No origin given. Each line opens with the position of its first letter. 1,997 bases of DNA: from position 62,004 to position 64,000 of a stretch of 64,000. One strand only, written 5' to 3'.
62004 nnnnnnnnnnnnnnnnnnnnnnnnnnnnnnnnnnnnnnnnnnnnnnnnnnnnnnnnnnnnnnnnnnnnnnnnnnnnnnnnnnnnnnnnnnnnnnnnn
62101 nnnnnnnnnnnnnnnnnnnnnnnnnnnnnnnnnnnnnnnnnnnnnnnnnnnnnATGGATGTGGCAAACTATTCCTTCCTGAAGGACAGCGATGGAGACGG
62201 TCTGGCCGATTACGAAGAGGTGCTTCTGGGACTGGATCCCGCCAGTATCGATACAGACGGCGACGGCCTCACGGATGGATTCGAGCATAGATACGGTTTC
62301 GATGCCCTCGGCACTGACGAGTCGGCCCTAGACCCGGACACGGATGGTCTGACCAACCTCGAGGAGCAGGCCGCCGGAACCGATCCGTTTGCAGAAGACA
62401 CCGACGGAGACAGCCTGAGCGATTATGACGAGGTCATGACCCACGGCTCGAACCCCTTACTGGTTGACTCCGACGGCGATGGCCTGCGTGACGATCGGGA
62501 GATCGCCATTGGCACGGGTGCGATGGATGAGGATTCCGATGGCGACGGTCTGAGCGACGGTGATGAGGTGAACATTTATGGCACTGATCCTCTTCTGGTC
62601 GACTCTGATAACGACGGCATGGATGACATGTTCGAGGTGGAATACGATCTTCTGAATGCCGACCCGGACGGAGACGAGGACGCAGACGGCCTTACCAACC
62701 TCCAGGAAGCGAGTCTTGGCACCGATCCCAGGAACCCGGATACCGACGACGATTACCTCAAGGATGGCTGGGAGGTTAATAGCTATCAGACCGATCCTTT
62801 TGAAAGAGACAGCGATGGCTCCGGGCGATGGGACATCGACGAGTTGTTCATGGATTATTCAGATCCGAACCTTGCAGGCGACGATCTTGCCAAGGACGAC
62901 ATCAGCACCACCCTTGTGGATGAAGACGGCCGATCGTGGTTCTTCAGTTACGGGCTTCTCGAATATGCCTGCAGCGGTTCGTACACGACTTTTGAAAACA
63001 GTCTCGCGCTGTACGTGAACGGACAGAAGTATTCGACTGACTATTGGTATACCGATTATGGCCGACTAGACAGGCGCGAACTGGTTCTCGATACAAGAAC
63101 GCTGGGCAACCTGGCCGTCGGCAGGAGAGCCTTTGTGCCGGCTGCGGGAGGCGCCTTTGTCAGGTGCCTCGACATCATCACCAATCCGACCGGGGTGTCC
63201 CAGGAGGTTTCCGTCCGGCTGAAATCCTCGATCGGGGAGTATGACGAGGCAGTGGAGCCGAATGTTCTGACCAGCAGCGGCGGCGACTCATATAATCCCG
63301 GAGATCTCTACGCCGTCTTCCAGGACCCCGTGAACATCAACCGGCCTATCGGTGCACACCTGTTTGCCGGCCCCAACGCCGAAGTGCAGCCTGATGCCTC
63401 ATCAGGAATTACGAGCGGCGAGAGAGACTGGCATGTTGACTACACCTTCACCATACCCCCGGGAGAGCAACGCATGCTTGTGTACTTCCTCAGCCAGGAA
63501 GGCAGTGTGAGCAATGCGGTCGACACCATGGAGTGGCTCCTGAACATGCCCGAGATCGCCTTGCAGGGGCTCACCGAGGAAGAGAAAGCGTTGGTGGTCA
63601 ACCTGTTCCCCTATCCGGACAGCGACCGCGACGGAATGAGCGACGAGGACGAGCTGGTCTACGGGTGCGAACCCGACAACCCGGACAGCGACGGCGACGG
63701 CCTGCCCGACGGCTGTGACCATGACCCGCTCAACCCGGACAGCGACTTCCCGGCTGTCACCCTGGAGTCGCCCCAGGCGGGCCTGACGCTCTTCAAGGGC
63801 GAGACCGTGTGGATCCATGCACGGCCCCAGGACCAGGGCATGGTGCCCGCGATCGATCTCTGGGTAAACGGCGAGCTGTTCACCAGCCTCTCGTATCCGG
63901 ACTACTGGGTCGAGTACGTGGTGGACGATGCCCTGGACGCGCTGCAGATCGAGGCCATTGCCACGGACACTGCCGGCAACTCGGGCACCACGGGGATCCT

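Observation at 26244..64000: Single giant ORF (>37.7 kb, >12,585 codons in view) missing from the ORF track; open to the window edge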

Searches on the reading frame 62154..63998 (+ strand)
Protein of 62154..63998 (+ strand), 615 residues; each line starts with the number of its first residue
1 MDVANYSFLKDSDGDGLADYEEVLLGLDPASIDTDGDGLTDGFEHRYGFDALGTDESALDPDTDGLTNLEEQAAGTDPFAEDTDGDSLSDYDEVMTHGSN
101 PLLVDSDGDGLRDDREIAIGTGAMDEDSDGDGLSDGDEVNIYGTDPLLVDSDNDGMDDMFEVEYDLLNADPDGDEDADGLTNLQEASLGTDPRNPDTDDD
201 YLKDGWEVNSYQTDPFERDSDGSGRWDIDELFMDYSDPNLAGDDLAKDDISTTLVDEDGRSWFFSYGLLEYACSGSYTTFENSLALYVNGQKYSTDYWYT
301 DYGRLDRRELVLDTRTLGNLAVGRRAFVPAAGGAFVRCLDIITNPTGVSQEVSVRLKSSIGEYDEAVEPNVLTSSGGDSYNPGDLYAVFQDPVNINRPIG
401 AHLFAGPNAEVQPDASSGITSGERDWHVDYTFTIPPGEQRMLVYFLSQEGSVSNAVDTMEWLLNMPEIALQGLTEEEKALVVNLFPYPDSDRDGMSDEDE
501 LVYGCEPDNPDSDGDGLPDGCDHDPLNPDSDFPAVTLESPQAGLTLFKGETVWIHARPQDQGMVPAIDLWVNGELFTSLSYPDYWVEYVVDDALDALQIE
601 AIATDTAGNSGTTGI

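Call 11: search_protein_families(library=pfam, proteins=[window:62154-63998:+], max_evalue=0.01)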
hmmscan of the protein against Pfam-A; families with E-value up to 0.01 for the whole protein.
window:62154-63998:+ (615 aa): 2 families
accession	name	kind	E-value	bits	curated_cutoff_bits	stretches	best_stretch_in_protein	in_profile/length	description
PF18884.5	TSP3_bac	-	4.1e-32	110.1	25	5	127-147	1-20/22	Bacterial TSP3 repeat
PF17957.7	Big_7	-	9.3e-05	23.4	24.1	1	533-584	1-52/70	Bacterial Ig domain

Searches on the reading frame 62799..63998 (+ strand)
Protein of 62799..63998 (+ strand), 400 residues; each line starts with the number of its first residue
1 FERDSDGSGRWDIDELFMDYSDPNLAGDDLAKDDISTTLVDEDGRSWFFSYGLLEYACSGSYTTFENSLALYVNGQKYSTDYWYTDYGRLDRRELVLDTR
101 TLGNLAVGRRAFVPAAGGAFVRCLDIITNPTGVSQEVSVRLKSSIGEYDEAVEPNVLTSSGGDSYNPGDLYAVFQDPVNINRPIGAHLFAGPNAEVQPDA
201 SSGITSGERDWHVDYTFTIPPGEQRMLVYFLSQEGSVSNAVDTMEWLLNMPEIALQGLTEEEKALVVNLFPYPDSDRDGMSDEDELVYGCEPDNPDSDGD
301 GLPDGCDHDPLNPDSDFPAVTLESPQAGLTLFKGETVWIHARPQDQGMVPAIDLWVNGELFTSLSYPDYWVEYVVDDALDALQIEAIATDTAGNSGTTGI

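Call 17: find_related_loci(query=window:62799-63998:+, collection=genome_contigs, flank=10000)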
Query window:62799-63998:+ (400 aa) in genome_contigs; peptide patterns used: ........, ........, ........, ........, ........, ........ (x = any residue, [..] = any of these).
59 stretches matched a pattern; 21 encode a relative of the query (tblastn E <= 1e-3); 21 distinct loci.
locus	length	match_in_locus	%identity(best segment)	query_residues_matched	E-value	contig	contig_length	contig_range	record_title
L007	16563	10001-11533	90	1-400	0e+0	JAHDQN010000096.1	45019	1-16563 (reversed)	MAG: Deltaproteobacteria bacterium isolate SM3-B3m k141_30832, whole genome shotgun sequence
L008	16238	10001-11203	80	1-400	0e+0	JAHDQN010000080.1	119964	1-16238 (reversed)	MAG: Deltaproteobacteria bacterium isolate SM3-B3m k141_13835, whole genome shotgun sequence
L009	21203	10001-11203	80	1-400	0e+0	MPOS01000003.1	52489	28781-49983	MAG: Deltaproteobacteria bacterium Phox-21 k99_18130, whole genome shotgun sequence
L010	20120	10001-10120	55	274-313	2e-7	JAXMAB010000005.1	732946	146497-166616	MAG: Planctomycetota bacterium isolate STL-PLA1 C1.44.fa-5, whole genome shotgun sequence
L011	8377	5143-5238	66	274-305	7e-7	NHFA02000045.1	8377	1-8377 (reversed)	MAG: Euryarchaeota archaeon TMED99 49993, whole genome shotgun sequence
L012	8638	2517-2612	69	274-305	8e-7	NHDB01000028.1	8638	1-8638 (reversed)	MAG: Flavobacteriaceae bacterium TMED48 7824, whole genome shotgun sequence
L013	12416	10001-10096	69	274-305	1e-6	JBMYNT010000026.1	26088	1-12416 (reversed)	MAG: Candidatus Poseidoniaceae archaeon isolate ME_XS_2307_bin_75 ME_XS_2307_bin_75_25, whole genome shotgun sequence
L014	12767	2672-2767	66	274-305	1e-6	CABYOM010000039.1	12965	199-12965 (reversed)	uncultured Candidatus Poseidoniales archaeon isolate AG-333-I22 genome assembly, contig: AG-333-I22_NODE_39, whole genom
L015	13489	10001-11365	66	274-305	2e-6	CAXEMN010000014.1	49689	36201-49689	MAG TPA_asm: uncultured Candidatus Poseidoniales archaeon isolate ERR598963_concoct_97 genome assembly, contig: ERZ83144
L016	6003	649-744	69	274-305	1e-6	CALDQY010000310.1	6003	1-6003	MAG TPA_asm: uncultured Rhodobiaceae bacterium isolate ERR599054_bin.37_CONCOCT_v1.1_MAG genome assembly, contig: ERZ840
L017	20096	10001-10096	66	274-305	2e-6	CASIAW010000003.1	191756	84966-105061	MAG: Candidatus Poseidoniaceae archaeon isolate FRAM_WSC20_S26_SRF_bin_100_1 genome assembly, contig: FRAM_WSC20_S26_SW_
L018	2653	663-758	66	274-305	2e-6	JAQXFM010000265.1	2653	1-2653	MAG: Candidatus Poseidoniaceae archaeon isolate cluster3-bin.98 k119_1114185, whole genome shotgun sequence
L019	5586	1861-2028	46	269-315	2e-6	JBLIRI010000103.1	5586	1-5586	MAG: Thermoplasmatota archaeon isolate MG1_202007_bin_818 MG1_202007_bin_818_scaffold_103, whole genome shotgun sequence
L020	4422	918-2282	66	274-305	2e-6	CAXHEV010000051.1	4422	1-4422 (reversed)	MAG TPA_asm: uncultured Candidatus Poseidoniales archaeon isolate SRR12480315_binner12_Refined_19 genome assembly, conti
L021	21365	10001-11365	66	274-305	1e-6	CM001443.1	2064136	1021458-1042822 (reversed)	MAG: uncultured Candidatus Poseidoniales archaeon isolate MG-II chromosome, whole genome shotgun sequence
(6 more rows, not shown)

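Call 21: search_protein_families(library=pfam, proteins=[L007:11243-15241:+, L009:10913-14911:+, L009:16748-21202:+, L009:14955-15806:+, L009:15806-16678:+, L009:14889-15824:-], max_evalue=0.01)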
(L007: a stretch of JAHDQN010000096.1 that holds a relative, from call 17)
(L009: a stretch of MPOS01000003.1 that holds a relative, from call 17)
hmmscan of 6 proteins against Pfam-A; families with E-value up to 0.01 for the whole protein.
L007:11243-15241:+ (1333 aa): 4 families
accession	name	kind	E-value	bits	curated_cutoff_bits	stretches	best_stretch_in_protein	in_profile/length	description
PF18884.5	TSP3_bac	-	6.8e-19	67.8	25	3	469-488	1-20/22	Bacterial TSP3 repeat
PF17957.7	Big_7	-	1.2e-11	45.5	24.1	1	15-66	1-52/70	Bacterial Ig domain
PF00041.27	fn3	-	5.9e-09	36.5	25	1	1019-1102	2-81/84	Fibronectin type III domain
PF13620.12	CarboxypepD_reg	-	0.00044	21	32.3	1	110-160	2-58/82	Carboxypeptidase regulatory-like domain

L009:10913-14911:+ (1333 aa): 4 families
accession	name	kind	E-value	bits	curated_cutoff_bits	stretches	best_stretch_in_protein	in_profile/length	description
PF18884.5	TSP3_bac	-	3.4e-20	72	25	3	469-488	1-20/22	Bacterial TSP3 repeat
PF17957.7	Big_7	-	2.4e-09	38.1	24.1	1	15-66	1-52/70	Bacterial Ig domain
PF00041.27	fn3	-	2.4e-08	34.5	25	0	1019-1102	2-81/84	Fibronectin type III domain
PF13620.12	CarboxypepD_reg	-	0.00054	20.7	32.3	1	110-158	2-54/82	Carboxypeptidase regulatory-like domain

L009:16748-21202:+ (1485 aa): 6 families
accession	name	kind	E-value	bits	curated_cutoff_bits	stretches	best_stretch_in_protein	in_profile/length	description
PF18884.5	TSP3_bac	-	5.1e-22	77.8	25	7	1225-1246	1-22/22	Bacterial TSP3 repeat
PF09136.16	Glucodextran_B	-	2.1e-07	31.2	27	1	1332-1418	5-82/83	Glucodextranase, domain B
PF11999.13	Ice_binding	-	0.00015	22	28.7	1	543-597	149-205/208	Ice-binding-like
PF18570.6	Nup54_57_C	-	0.00024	21.1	25.6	0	713-720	9-16/29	NUP57/Nup54 C-terminal domain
PF02412.23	TSP_3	-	0.00039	20.5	25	0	842-872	2-32/36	Thrombospondin type 3 repeat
PF17957.7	Big_7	-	0.0037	18.3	24.1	0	1332-1398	5-69/70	Bacterial Ig domain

L009:14955-15806:+ (283 aa): 4 families
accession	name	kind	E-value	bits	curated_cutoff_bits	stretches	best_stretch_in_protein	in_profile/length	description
PF13616.12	Rotamase_3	-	2.2e-28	99.5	22.5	1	136-240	10-113/116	PPIC-type PPIASE domain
PF00639.27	Rotamase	-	1.5e-27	96.8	21.7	1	146-240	1-96/97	PPIC-type PPIASE domain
PF13145.12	Rotamase_2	-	3.4e-15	57.3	27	1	121-254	1-120/121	PPIC-type PPIASE domain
PF13624.11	SurA_N_3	-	0.0048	17.2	27.2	0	14-87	12-94/162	SurA-like N-terminal domain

L009:15806-16678:+ (290 aa): 2 families
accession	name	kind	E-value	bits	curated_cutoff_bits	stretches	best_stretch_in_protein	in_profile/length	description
PF13145.12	Rotamase_2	-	3.1e-09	38.1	27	1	131-254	1-120/121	PPIC-type PPIASE domain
PF13624.11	SurA_N_3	-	0.00041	20.7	27.2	1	14-108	19-116/162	SurA-like N-terminal domain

L009:14889-15824:- (311 aa): 0 families

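Call 26: find_related_loci(query=window:62799-63998:+, collection=metagenome_contigs, flank=10000)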
Query window:62799-63998:+ (400 aa) in metagenome_contigs; peptide patterns used: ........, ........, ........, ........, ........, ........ (x = any residue, [..] = any of these).
68 stretches matched a pattern; 10 encode a relative of the query (tblastn E <= 1e-3); 10 distinct loci.
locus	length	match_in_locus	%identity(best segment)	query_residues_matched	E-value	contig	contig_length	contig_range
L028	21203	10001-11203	80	1-400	0e+0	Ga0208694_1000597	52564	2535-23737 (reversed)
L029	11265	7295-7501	55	257-320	1e-9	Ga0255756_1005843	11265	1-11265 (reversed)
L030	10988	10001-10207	55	257-320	1e-9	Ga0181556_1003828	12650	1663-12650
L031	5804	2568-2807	31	318-397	1e-6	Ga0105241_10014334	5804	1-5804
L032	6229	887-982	66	274-305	1e-6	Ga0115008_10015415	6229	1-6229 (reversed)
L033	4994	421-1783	63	274-305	3e-6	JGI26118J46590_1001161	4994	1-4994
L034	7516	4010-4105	66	274-305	2e-6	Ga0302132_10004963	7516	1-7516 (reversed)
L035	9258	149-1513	63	274-305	4e-6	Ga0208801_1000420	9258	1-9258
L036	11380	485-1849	63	274-305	4e-6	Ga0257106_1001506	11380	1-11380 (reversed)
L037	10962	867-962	63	274-305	1e-5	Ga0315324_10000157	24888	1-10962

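Call 60: search_protein_families(library=ncbifam, proteins=[L009:16748-21202:+, L007:15241-16131:+], max_evalue=0.01)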
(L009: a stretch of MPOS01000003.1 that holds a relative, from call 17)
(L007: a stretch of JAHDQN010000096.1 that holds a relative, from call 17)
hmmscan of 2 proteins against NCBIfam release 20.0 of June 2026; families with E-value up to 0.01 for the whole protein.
L009:16748-21202:+ (1485 aa): 4 families
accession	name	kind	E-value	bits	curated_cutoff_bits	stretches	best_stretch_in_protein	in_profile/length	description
NF047638.1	throspo3_MtsC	equivalog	8.5e-37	127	350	8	806-934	111-240/428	cell-cell cohesion MYXO-CTERM protein MtsC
NF053691.1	BamM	equivalog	9.1e-06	24.9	315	1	1136-1198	226-287/376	BamM family beta-barrel-assembly machinery protein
NF042425.1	Amuc_1099_fam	equivalog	0.002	17.7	50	1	1282-1329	109-158/321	Amuc_1099 family pilus-like system protein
NF041762.1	diheme_GEGP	equivalog_domain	0.0023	17.2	300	1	1298-1404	94-189/359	GEGP motif-containing diheme protein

L007:15241-16131:+ (296 aa): 11 families
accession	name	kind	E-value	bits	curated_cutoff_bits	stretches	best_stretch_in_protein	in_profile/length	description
NF000809.0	PRK00059.1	equivalog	4.5e-28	98.6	303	1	116-294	155-330/336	peptidylprolyl isomerase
NF002827.0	PRK03002.1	equivalog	1.7e-19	70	343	1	114-278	104-246/285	peptidylprolyl isomerase PrsA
NF008038.0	PRK10770.1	equivalog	2.7e-17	62.7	394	1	152-260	282-388/431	peptidylprolyl isomerase SurA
TIGR02933.1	nifM_nitrog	equivalog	3.8e-17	63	168.2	1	117-279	83-244/256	nitrogen fixation protein NifM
NF008054.0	PRK10788.1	equivalog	1.4e-15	57.1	493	1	133-277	248-380/626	peptidylprolyl isomerase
NF002824.0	PRK02998.1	subfamily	4e-15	55.9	360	1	117-288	105-254/283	peptidylprolyl isomerase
NF002846.0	PRK03095.1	equivalog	8.5e-15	55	361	1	148-279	127-244/287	peptidylprolyl isomerase PrsA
NF003356.0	PRK04405.1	subfamily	7.6e-11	41.6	339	1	176-252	154-233/299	peptidylprolyl isomerase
NF011969.0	PRK15441.1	equivalog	2.4e-06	27.9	127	1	180-252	18-89/93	peptidylprolyl isomerase PpiC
TIGR02925.1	cis_trans_EpsD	equivalog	3.2e-05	23.6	108.9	1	47-155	25-138/232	EpsD family peptidyl-prolyl cis-trans isomerase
NF047592.1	LA_1883_fam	equivalog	0.00057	19.1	400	1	23-138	1-121/499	LIC12015 family putative lipoprotein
